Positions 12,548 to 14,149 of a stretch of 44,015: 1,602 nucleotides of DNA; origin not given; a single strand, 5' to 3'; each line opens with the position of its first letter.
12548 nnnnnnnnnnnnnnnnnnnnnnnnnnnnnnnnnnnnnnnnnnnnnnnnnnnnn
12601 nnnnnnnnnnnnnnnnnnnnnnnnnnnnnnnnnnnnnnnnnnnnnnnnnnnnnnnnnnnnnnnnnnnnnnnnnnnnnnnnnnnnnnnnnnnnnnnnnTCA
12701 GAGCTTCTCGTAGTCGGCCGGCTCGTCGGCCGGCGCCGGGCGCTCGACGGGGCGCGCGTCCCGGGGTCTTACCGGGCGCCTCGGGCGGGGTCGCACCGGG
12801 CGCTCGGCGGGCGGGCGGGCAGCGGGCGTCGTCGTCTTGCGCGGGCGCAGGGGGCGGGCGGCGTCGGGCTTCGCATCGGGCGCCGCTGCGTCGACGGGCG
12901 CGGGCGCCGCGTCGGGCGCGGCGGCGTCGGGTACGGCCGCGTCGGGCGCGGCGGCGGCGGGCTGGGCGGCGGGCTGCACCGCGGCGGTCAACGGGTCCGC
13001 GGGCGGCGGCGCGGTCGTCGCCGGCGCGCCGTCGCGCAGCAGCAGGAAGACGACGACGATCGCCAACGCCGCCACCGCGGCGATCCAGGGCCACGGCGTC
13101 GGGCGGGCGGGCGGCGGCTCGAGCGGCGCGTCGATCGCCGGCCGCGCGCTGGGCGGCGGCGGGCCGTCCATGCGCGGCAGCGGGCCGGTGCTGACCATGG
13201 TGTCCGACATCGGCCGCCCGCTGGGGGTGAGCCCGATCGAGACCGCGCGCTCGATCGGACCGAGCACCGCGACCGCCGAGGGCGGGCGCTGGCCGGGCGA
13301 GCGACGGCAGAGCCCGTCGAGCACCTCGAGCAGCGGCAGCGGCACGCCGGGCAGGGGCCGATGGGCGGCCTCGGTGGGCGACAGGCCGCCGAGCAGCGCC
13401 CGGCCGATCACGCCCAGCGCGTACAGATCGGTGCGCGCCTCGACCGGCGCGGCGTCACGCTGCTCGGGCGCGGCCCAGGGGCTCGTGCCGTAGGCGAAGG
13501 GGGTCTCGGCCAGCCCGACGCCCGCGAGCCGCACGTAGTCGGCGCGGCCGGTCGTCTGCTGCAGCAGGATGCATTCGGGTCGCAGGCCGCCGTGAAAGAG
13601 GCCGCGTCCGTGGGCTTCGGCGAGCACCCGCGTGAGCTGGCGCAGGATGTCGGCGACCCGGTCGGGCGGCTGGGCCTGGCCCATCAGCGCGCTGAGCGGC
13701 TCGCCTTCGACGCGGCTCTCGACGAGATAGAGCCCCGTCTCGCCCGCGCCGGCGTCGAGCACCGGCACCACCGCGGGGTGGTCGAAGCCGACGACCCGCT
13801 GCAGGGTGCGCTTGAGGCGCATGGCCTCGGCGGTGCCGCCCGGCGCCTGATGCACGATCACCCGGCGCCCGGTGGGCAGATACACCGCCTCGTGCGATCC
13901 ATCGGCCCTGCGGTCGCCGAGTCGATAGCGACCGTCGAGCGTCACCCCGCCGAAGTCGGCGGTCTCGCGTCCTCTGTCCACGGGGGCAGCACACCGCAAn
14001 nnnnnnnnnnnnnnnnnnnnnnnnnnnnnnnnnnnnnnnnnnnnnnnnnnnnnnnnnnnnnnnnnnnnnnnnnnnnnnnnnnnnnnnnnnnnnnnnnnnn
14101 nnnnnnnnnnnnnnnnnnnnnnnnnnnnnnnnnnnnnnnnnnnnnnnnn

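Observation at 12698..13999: Membrane pseudokinase with every catalytic residue substituted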

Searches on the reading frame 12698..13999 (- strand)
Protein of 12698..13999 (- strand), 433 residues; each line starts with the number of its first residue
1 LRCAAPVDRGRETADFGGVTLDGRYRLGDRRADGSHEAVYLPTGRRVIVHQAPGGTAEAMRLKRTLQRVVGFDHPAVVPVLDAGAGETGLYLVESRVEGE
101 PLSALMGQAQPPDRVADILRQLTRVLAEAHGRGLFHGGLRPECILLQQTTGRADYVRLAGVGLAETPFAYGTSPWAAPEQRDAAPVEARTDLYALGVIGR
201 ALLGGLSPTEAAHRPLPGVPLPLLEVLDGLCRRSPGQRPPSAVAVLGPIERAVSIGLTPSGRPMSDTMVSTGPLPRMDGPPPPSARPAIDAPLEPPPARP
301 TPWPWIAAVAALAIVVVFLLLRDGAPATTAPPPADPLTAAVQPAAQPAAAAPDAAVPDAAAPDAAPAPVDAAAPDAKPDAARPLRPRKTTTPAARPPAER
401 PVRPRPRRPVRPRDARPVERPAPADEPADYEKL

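Call 3: search_protein_families(library=pfam, proteins=[window:12698-13999:-], max_evalue=1)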
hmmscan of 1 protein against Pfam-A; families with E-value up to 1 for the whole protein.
window:12698-13999:- (433 aa): 3 families
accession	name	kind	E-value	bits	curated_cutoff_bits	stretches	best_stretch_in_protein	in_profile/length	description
PF00069.31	Pkinase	-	1e-09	38.6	31.7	1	71-210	54-198/263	Protein kinase domain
PF07714.23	PK_Tyr_Ser-Thr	-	0.029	14.1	23.1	1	60-198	46-193/258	Protein tyrosine and serine/threonine kinase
PF19747.4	DUF6234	-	0.079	13.8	27.5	0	290-329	39-78/129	Family of unknown function (DUF6234)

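Call 4: search_solved_structures(query=window:12698-13999:-, max_evalue=0.01, show_alignments=3)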
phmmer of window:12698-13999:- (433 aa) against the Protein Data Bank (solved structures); distinct sequences matched with E-value up to 0.01: 315 (the best 60 are shown).
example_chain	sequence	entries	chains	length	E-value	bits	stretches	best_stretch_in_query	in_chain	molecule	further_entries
9tmq_A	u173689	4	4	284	3.1e-13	52.8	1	18-208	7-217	Serine/threonine-protein kinase PknA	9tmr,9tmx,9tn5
4x3f_A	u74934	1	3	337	5.5e-13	52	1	18-208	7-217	Serine/threonine-protein kinase PknA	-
3f69_A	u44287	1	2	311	1.2e-12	50.9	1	59-208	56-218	Serine/threonine-protein kinase pknB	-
6b2p_A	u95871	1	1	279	1.8e-12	50.2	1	58-208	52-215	Serine/threonine-protein kinase PknB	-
5u94_A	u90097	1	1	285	1.9e-12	50.2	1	58-208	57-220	Serine/threonine-protein kinase PknB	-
6i2p_A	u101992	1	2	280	1.9e-12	50.2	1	58-208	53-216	Serine/threonine-protein kinase PknB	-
1o6y_A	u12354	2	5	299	2.1e-12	50.1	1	58-208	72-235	SERINE/THREONINE-PROTEIN KINASE PKNB | Probable serine/threonine-protein kinase pknB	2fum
1mru_A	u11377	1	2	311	2.2e-12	50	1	58-208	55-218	Probable serine/threonine-protein kinase pknB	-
4ow8_A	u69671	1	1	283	2.3e-12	49.9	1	18-208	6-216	Serine/threonine-protein kinase PknA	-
3ori_A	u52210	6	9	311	2.4e-12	49.9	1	59-208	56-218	Serine/threonine protein kinase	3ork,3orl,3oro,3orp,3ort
3f61_A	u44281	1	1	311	2.9e-12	49.6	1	59-208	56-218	Serine/threonine-protein kinase pknB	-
3orm_A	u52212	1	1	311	2.9e-11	46.3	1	58-208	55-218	Serine/threonine protein kinase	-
9ruk_A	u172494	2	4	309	5.8e-11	45.3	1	59-210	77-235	Serine/threonine-protein kinase StkP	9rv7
9ru3_A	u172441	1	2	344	7.9e-11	44.8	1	59-209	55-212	Serine/threonine-protein kinase StkP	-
9ruj_A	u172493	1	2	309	3.3e-10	42.8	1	59-210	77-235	Serine/threonine-protein kinase StkP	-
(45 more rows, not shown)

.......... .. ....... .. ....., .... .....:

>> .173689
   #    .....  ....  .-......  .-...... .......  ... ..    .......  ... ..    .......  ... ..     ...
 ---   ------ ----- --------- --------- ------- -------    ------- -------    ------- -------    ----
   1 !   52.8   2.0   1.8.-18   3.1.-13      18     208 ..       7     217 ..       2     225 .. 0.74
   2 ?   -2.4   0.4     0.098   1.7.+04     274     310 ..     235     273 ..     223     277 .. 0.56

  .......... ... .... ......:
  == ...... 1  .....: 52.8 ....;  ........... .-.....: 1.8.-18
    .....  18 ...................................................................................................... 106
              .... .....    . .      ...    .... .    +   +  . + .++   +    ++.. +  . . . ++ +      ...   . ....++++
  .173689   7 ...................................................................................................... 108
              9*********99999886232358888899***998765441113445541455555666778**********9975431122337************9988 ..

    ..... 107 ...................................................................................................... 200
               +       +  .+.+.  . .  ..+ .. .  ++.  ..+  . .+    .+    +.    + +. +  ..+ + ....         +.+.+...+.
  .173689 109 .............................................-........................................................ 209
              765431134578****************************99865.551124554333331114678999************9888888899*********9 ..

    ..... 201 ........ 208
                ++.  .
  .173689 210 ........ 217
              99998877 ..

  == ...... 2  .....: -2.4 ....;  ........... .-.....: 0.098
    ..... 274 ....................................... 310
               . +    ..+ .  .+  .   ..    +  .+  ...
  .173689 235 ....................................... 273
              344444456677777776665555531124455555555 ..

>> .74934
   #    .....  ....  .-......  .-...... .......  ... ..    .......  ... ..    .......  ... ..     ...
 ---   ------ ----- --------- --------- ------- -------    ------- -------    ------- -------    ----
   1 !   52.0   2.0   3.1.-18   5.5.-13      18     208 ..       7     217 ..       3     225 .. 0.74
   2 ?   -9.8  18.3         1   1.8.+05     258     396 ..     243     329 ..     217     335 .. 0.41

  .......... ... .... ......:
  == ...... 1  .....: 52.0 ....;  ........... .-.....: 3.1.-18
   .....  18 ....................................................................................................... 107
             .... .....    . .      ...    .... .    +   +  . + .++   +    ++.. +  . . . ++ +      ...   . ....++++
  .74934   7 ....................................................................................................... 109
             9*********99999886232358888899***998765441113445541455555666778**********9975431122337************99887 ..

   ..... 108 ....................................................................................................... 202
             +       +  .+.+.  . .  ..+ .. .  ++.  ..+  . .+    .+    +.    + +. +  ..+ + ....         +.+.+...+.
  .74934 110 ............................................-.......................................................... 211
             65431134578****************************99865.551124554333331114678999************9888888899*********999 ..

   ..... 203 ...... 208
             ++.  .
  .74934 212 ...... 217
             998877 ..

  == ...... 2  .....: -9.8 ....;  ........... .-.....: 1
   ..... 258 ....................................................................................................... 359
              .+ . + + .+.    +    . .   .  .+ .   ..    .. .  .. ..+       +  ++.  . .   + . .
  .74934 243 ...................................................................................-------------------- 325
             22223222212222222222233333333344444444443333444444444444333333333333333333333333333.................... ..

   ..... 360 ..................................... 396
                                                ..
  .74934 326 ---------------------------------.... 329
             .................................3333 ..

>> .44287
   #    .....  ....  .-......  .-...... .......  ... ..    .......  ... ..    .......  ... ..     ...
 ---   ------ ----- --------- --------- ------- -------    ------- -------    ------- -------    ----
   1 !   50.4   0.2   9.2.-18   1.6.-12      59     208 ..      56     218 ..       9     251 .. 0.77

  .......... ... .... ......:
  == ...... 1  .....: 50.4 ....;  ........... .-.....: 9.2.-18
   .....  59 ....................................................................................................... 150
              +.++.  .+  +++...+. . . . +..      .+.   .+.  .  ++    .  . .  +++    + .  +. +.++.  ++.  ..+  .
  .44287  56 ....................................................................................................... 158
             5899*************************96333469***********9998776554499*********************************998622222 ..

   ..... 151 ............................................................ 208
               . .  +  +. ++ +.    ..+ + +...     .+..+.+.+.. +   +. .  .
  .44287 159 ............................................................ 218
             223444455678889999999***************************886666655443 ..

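Call 27: predict_structure(alignment_id=A3)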
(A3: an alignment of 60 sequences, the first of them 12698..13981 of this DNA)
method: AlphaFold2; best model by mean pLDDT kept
length: 427 residues; sequences in the alignment: 60
mean_pLDDT: 78.2   pTM: 0.62
mean pLDDT of the five models: 78.2, 78.2, 77.8, 77.7, 76.4
residues with pLDDT >= 90: 215; 70-90: 49; 50-70: 115; < 50: 48
segments of 3 or more residues with pLDDT < 50: 1-7, 260-268, 331-336, 353-355, 364-366, 373-376
pLDDT, mean of each block of 10 residues (from residue 1): 45 85 86 92 91 90 95 94 94 96 96 97 97 97 88 94 90 95 98 98 97 96 98 98 89 53 47 60 59 80 95 80 56 48 55 51 52 52 53 57 53 56 50
secondary structure, 60 per line:
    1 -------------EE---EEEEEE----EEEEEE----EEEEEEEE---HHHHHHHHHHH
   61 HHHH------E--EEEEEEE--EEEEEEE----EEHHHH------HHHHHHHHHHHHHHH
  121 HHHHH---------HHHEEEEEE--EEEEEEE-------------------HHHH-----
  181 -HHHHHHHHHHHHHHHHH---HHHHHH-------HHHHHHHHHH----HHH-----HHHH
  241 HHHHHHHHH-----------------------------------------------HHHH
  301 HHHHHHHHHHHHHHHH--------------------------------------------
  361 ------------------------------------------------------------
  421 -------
elements in order: E19-24 E29-34 E39-46 H50-64 E74-80 E83-89 H96-99 H106-125 E138-143 E146-152 H172-175 H182-198 H202-207 H215-224 H237-249 H297-316

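Call 31: fold_search(model_id=the predicted structure, library=pdb)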
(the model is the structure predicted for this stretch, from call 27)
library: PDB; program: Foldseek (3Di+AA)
matches with E <= 10: 1996; with E <= 0.001: 1960
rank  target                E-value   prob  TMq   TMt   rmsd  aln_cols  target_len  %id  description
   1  4ow8                  1.3e-15  1.00  0.49  0.74   3.3       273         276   27  Crystal structure of kinase domain of PknA from Mtb (released 2015-02-04)
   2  6b2q_A                4.1e-14  1.00  0.44  0.68   4.6       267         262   25  Dual Inhibition of the Essential Protein Kinases A and B in Mycobacterium tuberculosis (released 2018-02-14)
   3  6b2q_B                4.3e-14  1.00  0.44  0.67   4.4       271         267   26  Dual Inhibition of the Essential Protein Kinases A and B in Mycobacterium tuberculosis (released 2018-02-14)
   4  5m08_A                1.8e-13  1.00  0.46  0.76   3.7       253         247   22  Crystal structure of Mycobacterium tuberculosis PknI kinase domain, C20A_R136A double mutant (released 2017-01-11)
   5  9eed                  2.1e-13  1.00  0.42  0.63   5.6       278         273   21  The Hanks-type kinase PknS from Xanthomonas citri bound to CHIR-124 (released 2025-11-26)
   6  5m08_B                2.2e-13  1.00  0.45  0.73   4.9       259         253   22  Crystal structure of Mycobacterium tuberculosis PknI kinase domain, C20A_R136A double mutant (released 2017-01-11)
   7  6b2q_C                3.0e-13  1.00  0.45  0.71   4.0       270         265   25  Dual Inhibition of the Essential Protein Kinases A and B in Mycobacterium tuberculosis (released 2018-02-14)
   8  7naa_D                3.2e-13  1.00  0.43  0.75   3.8       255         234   20  Crystal structure of Mycobacterium tuberculosis H37Rv PknF kinase domain (released 2021-08-04)
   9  4y0x                  3.2e-13  1.00  0.45  0.58   4.6       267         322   22  Crystal structure of the S/T protein kinase PknG from Mycobacterium tuberculosis in complex with ADP (released 2015-05-20)
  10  4apc_B                4.5e-13  1.00  0.45  0.63   7.6       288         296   19  Crystal Structure of Human NIMA-related Kinase 1 (NEK1) (released 2012-04-25)
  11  5m09_B                4.8e-13  1.00  0.45  0.76   3.8       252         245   22  Crystal structure of Mycobacterium tuberculosis PknI kinase domain, C20A_R136N double mutant (released 2017-01-11)
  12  5m07_A                6.1e-13  1.00  0.45  0.74   3.9       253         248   22  Crystal structure of Mycobacterium tuberculosis PknI kinase domain, C20A mutant (released 2017-01-11)
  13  9ymt                  6.9e-13  1.00  0.48  0.73   3.4       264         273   17  Staphylococcus aureus serine/threonine kinase Stk1 with inhibitor GW779439X (released 2026-03-11)
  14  1opl_B                7.3e-13  1.00  0.43  0.49   5.8       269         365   15  Structural basis for the auto-inhibition of c-Abl tyrosine kinase (released 2003-04-08)
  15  5m06_B                9.2e-13  1.00  0.45  0.74   3.7       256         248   23  Crystal structure of Mycobacterium tuberculosis PknI kinase domain (released 2017-01-11)
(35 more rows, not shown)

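Call 47: search_protein_families(library=ncbifam, proteins=[window:12698-13981:-], max_evalue=0.001)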
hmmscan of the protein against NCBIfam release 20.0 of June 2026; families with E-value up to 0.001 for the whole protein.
window:12698-13981:- (427 aa): 8 families
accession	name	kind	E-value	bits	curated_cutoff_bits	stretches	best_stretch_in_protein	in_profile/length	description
NF033483.0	PknB_PASTA_kin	equivalog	3.6e-15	56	450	1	50-199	48-204/563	Stk1 family PASTA domain-containing Ser/Thr kinase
NF047741.1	antiphage_MADS6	equivalog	1.7e-13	50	460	1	67-248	254-462/612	methylation-associated defense system protein kinase MAD6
NF052427.1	StpK7MSMEG_1200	equivalog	8.2e-13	47.7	900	1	44-204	38-210/601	serine/threonine protein kinase StpK7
NF038150.1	lanthi_synth_IV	equivalog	3.5e-12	45.5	650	1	55-209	238-402/851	class IV lanthionine synthetase LanL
TIGR03903.1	TOMM_kin_cyc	equivalog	4.9e-10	37.9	705.75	1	51-192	20-178/1267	TOMM system kinase/cyclase fusion protein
NF040671.1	PLuB_AAA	exception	6.4e-08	30.4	999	1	53-239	49-239/1256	PLuB system helicase-like protein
NF033442.0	BREX_PglW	equivalog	1.8e-06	26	990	1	55-203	256-428/1391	BREX system serine/threonine kinase PglW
NF038151.1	lanthi_synth_III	equivalog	4.6e-05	22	575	1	58-205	275-431/833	class III lanthionine synthetase LanKC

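Call 54: search_protein_families(library=padloc, proteins=[window:12698-13981:-], max_evalue=0.01)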
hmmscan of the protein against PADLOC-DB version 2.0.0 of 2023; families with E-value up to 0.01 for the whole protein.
window:12698-13981:- (427 aa): 28 families (the best 25 are shown)
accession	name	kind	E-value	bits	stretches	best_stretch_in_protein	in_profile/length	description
PDLC04053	PD-T4-6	-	6.3e-20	69.9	1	17-202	9-210/311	-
PDLC04061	PD-T4-6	-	4.2e-19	67.4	1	9-203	8-223/510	-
PDLC03920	MkoA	-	1.5e-18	64.5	1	17-247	8-278/1112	-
PDLC04039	PD-T4-6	-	4.1e-18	63.6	1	54-204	59-216/458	-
PDLC04042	PD-T4-6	-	5.4e-18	63.6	1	52-202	52-211/292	-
PDLC04043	PD-T4-6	-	7.4e-16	56.2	1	54-205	60-219/452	-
PDLC04054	PD-T4-6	-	1.4e-15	55.6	1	53-255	54-281/347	-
PDLC04041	PD-T4-6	-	1.1e-12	45.9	1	16-203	27-234/443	-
PDLC04064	PD-T4-6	-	3.7e-12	43.9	1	54-202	65-219/369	-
PDLC04060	PD-T4-6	-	4.3e-12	43.7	1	14-202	5-208/486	-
PDLC04048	PD-T4-6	-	5.1e-12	43.8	1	53-202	55-211/354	-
PDLC04052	PD-T4-6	-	6.4e-12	43.4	1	53-202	53-215/496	-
PDLC04047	PD-T4-6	-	6.8e-12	43.1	1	51-204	53-213/327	-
PDLC04057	PD-T4-6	-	9.4e-12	42.7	1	14-205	5-212/443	-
PDLC04050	PD-T4-6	-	6.1e-11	39.9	1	55-205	109-268/480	-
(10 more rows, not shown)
